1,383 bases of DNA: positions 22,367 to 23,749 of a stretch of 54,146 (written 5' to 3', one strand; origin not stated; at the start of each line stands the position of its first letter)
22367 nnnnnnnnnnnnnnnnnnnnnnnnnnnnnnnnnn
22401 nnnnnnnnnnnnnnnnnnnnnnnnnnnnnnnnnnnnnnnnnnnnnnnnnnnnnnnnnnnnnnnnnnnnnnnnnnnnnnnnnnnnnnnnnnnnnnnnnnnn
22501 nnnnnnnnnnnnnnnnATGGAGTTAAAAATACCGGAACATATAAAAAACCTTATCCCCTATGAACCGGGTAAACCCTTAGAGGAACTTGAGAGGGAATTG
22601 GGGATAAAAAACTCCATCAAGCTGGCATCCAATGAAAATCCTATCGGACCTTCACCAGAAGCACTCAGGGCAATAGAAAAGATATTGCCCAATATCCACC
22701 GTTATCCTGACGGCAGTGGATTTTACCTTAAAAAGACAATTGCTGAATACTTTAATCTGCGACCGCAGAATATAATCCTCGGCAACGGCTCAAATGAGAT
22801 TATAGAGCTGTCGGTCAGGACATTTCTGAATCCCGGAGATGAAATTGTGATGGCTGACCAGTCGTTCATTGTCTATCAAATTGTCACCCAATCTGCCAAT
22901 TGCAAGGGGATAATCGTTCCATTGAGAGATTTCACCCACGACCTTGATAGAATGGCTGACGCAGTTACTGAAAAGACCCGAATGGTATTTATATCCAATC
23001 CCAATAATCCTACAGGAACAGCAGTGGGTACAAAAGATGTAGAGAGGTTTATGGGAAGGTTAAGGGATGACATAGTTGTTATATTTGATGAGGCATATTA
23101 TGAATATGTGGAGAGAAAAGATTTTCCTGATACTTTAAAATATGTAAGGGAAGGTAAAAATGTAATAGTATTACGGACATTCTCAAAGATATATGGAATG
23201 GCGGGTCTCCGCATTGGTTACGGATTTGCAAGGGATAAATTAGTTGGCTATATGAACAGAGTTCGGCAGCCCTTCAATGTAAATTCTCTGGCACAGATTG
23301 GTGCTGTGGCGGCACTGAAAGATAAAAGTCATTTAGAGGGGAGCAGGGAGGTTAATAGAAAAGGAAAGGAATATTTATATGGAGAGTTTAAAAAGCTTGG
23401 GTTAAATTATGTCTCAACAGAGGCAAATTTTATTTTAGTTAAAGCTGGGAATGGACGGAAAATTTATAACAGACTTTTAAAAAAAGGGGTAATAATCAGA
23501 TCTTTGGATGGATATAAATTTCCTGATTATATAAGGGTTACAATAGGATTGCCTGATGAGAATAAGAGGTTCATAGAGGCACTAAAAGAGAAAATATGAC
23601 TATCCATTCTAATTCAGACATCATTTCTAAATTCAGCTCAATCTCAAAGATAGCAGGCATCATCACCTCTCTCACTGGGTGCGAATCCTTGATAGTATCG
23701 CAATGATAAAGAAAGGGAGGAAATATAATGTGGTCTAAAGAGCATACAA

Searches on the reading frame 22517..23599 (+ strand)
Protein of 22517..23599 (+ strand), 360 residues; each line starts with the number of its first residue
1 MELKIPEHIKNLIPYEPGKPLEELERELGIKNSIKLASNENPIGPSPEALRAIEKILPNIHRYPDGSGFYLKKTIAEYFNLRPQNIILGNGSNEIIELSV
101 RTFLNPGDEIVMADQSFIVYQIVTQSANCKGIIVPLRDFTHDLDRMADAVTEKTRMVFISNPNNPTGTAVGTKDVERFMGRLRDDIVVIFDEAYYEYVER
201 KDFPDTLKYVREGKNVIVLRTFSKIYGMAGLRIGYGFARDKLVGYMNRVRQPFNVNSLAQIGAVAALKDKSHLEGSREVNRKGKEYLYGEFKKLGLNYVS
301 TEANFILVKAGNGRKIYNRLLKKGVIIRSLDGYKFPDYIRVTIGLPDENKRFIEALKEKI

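Call 15: search_protein_families(library=pfam, proteins=[window:22517-23599:+], max_evalue=0.001)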
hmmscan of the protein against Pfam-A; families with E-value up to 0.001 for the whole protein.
window:22517-23599:+ (360 aa): 4 families
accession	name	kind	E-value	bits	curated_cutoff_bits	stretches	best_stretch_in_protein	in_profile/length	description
PF00155.27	Aminotran_1_2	-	1.3e-59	202.7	19.7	1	32-356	2-361/361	Aminotransferase class I and II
PF01053.26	Cys_Met_Meta_PP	-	4.9e-06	25.8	27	1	97-193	81-175/381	Cys/Met metabolism PLP-dependent enzyme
PF00266.25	Aminotran_5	-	2.4e-05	23.9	21.5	1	72-193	49-177/371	Aminotransferase class-V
PF04864.19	Alliinase_C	-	0.00024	20.6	22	1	152-243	136-213/363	Allinase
